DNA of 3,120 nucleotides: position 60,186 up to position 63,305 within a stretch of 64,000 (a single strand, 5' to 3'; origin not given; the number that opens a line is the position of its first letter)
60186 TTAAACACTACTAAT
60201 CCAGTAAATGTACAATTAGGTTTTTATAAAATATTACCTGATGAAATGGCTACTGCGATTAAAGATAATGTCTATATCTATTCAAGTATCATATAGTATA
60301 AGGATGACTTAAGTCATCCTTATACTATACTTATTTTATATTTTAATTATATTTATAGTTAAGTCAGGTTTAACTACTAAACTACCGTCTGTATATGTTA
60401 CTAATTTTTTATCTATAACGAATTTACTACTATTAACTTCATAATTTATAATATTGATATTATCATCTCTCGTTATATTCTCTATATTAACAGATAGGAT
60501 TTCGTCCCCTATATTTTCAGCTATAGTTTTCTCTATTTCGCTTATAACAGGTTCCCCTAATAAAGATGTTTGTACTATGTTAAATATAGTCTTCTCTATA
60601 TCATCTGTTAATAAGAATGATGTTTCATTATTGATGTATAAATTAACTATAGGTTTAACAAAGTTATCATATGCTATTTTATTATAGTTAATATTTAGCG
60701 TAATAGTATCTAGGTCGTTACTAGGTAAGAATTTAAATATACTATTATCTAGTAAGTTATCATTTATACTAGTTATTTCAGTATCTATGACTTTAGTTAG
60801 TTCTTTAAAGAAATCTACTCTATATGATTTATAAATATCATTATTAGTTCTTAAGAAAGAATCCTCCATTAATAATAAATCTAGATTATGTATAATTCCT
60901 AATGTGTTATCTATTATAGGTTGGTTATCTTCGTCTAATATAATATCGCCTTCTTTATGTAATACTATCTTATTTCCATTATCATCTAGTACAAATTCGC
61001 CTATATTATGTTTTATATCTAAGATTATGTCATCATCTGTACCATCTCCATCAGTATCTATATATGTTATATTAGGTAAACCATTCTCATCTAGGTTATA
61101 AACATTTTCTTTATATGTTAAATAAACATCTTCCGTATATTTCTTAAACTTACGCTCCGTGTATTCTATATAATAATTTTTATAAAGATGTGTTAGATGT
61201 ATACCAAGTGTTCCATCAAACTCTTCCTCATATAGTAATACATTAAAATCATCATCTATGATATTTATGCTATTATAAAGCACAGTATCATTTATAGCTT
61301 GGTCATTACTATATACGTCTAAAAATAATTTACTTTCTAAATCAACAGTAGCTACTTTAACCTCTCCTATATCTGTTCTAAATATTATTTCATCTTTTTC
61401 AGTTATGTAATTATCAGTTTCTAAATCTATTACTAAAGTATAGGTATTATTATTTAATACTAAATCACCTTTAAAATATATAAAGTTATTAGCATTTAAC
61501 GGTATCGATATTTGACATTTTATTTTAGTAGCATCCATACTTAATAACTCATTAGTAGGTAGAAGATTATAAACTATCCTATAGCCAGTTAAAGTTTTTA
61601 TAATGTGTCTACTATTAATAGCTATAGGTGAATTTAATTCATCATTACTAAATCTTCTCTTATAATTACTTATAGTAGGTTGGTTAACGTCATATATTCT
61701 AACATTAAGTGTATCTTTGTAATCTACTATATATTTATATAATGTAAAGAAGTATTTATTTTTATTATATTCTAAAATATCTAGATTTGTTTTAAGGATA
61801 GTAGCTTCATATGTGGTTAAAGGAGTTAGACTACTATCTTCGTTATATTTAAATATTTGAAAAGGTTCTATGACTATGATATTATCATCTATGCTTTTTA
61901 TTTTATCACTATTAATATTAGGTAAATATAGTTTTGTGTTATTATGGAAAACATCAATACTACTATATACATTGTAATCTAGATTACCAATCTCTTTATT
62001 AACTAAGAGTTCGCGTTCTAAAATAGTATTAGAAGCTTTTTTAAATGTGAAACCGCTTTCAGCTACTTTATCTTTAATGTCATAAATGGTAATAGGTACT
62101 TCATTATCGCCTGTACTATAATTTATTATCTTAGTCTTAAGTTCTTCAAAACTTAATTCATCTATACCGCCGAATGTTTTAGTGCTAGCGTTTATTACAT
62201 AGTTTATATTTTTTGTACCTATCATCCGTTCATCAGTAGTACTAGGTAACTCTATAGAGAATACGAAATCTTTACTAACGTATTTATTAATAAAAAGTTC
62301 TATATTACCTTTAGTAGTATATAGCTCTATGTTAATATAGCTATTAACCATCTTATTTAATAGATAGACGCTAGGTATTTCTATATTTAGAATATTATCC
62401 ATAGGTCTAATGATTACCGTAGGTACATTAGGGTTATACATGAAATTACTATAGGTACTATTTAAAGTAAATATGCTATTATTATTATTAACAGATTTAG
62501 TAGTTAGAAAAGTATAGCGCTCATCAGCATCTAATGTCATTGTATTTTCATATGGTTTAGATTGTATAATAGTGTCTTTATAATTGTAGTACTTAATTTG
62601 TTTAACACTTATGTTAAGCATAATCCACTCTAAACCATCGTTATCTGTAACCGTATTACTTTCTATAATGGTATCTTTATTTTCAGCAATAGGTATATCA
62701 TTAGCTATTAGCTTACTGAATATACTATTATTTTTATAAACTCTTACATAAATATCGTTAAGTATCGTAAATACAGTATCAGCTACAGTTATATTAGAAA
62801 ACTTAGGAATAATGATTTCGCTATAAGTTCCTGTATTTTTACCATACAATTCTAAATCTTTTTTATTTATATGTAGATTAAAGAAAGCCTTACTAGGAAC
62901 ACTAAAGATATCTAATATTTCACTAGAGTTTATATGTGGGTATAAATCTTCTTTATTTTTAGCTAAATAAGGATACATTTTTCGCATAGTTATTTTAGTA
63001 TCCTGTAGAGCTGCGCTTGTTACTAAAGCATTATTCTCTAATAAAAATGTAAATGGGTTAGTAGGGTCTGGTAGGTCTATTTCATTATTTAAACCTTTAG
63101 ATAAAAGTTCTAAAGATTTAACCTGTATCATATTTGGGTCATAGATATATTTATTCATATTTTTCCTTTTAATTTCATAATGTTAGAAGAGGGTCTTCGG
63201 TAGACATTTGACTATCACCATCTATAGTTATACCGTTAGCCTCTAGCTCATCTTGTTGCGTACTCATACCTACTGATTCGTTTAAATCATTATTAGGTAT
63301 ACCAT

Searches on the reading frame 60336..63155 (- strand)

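Call 12: search_protein_families(library=phrogs, proteins=[window:60336-63155:-], max_evalue=0.00001)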
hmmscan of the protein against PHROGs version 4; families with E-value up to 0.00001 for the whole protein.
window:60336-63155:- (939 aa): 1 family
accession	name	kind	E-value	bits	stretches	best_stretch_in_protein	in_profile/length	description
phrog_3248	-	unknown function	6e-121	406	1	4-935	14-961/970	-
